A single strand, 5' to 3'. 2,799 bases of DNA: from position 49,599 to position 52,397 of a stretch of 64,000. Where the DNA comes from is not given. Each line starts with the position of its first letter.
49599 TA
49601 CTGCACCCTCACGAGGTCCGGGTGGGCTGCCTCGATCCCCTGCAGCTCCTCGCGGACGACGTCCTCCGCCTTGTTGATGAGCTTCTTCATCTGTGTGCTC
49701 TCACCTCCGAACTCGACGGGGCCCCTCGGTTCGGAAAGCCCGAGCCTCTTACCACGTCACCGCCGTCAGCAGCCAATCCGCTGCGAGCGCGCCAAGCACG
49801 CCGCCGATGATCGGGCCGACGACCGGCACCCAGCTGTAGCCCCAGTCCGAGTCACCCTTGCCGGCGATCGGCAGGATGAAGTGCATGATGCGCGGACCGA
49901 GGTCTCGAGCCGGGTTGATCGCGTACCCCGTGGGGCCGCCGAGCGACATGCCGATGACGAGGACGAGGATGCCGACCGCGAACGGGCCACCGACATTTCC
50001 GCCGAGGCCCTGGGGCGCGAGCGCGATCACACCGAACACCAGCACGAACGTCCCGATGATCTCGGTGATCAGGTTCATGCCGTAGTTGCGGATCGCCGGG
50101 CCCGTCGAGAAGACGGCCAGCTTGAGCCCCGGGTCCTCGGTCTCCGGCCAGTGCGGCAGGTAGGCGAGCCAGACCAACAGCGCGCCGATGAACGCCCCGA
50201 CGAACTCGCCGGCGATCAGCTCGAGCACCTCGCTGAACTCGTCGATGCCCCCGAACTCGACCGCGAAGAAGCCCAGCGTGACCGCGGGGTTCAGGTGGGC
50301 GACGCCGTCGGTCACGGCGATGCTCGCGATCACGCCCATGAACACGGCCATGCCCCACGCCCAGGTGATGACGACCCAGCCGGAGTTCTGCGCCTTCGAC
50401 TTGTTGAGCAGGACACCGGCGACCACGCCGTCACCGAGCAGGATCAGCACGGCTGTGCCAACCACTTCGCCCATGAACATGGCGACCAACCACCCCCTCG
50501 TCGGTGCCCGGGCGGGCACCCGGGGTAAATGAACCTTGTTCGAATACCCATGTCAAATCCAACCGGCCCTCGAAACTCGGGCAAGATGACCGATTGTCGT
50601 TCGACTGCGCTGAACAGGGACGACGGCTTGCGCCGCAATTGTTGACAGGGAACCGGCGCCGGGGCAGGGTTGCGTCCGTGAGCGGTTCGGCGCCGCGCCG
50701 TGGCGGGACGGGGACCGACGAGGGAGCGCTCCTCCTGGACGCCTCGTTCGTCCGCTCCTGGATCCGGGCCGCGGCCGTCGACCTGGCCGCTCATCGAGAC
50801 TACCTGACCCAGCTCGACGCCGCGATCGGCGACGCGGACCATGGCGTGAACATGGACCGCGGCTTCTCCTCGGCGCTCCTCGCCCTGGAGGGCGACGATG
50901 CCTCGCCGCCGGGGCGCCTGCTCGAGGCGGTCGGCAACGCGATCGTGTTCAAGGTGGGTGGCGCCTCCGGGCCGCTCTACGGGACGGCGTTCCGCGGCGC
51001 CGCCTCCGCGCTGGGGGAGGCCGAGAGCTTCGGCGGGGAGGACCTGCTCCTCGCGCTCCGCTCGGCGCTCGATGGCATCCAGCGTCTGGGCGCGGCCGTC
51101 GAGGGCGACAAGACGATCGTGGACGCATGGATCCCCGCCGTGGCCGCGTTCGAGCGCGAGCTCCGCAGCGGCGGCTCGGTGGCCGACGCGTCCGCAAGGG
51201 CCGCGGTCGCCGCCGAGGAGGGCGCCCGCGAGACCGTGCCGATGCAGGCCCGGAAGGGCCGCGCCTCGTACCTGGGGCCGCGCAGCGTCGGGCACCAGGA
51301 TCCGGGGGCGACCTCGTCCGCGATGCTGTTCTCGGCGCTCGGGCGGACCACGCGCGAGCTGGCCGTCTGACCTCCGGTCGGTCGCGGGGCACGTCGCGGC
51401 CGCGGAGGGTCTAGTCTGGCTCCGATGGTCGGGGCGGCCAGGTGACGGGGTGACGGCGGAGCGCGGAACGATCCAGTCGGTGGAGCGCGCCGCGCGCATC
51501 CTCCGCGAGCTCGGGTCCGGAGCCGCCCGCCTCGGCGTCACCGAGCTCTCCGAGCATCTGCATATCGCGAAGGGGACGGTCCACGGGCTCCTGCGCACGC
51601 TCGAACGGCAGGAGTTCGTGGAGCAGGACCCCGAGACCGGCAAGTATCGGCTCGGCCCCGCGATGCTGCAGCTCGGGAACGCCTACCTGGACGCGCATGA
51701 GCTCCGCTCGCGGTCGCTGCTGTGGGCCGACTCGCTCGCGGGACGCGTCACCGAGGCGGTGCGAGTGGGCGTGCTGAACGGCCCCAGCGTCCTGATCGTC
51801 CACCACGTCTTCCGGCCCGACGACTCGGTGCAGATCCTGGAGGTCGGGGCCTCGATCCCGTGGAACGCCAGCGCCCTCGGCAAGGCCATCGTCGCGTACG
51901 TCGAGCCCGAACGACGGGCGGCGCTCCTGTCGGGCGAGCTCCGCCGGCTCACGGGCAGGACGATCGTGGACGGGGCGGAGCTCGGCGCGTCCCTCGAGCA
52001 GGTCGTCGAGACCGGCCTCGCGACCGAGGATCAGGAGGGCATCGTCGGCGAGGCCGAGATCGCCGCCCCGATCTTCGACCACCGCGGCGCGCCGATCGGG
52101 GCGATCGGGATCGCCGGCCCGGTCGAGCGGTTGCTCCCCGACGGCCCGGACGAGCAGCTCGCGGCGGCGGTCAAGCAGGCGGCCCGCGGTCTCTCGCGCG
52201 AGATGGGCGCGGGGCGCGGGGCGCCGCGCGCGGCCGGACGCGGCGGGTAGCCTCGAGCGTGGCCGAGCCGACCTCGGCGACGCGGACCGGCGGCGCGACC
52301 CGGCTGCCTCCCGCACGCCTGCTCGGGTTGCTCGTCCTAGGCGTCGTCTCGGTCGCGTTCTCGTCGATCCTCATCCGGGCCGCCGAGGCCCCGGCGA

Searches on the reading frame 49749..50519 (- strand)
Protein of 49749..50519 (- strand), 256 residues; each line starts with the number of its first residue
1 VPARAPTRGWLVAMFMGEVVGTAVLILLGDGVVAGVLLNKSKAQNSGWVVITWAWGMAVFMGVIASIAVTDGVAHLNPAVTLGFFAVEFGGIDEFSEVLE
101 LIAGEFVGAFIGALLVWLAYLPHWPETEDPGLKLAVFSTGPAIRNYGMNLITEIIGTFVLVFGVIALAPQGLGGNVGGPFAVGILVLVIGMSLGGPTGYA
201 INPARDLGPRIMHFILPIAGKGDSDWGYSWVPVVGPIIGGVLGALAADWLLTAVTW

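Call 3: search_protein_families(library=pfam, proteins=[window:49749-50519:-], max_evalue=0.01)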
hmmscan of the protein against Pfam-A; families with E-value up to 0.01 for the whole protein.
window:49749-50519:- (256 aa): 1 family
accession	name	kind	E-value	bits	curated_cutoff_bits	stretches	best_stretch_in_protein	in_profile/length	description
PF00230.25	MIP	-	3.9e-35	122.1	25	1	15-245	11-220/222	Major intrinsic protein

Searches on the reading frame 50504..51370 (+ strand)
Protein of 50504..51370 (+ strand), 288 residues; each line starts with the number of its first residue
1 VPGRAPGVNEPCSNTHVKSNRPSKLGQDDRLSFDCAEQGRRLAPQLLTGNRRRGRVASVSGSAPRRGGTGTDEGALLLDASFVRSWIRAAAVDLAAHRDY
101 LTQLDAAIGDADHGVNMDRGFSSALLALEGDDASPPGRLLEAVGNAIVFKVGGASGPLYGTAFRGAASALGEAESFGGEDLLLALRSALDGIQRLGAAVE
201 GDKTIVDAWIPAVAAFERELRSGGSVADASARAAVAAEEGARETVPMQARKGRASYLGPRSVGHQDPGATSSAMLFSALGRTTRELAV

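Call 44: search_protein_families(library=pfam, proteins=[window:50504-51370:+], max_evalue=0.01)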
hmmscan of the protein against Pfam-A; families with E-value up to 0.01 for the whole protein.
window:50504-51370:+ (288 aa): 1 family
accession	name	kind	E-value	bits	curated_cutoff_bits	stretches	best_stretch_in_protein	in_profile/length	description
PF02734.22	Dak2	-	3.2e-51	174.1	27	1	107-279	1-172/174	DAK2 domain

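Call 58: search_protein_families(library=ncbifam, proteins=[window:50504-51370:+], max_evalue=0.01)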
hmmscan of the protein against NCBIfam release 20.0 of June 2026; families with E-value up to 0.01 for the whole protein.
window:50504-51370:+ (288 aa): 4 families
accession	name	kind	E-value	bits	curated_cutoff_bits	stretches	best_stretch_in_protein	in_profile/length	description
TIGR02365.1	dha_L_ycgS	equivalog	4.4e-63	212.5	138.3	1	84-279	2-194/196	dihydroxyacetone kinase subunit DhaL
NF011049.0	PRK14479.1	subfamily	1.6e-55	188.8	492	1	78-283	359-566/568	dihydroxyacetone kinase family protein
TIGR02361.1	dak_ATP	equivalog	2.5e-31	109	574.95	1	74-279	376-582/583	glycerone kinase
TIGR03599.1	YloV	subfamily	3.7e-07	29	396.1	1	84-244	2-162/530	DAK2 domain fusion protein YloV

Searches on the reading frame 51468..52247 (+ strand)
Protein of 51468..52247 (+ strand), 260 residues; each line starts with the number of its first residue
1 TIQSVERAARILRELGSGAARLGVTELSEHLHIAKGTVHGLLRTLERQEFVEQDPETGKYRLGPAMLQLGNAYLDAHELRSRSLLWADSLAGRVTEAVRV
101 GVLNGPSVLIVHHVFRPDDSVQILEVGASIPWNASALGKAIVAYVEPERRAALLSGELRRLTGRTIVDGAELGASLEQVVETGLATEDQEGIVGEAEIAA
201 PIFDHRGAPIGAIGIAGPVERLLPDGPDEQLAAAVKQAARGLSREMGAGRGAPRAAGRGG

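Call 70: search_protein_families(library=pfam, proteins=[window:51468-52247:+], max_evalue=0.001)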
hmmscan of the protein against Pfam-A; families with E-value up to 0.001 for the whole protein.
window:51468-52247:+ (260 aa): 6 families
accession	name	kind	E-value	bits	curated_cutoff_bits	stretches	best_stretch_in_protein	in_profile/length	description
PF01614.24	IclR_C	-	7.9e-33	113.9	24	1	72-244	2-174/174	Bacterial transcriptional regulator IclR C-terminal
PF09339.16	HTH_IclR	-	1.5e-15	57.2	22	1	4-55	1-52/52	IclR helix-turn-helix domain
PF12802.13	MarR_2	-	5.6e-06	26.9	27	1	8-57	7-58/61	MarR family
PF01047.28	MarR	-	0.00018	21.8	24.6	1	22-53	18-49/59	MarR family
PF13412.12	HTH_24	-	0.00035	20.5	21.9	1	10-52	7-48/48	Winged helix-turn-helix DNA-binding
PF25213.1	HVO_A0261_N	-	0.00087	19.6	35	0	5-64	10-65/86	HVO_A0261 N-terminal domain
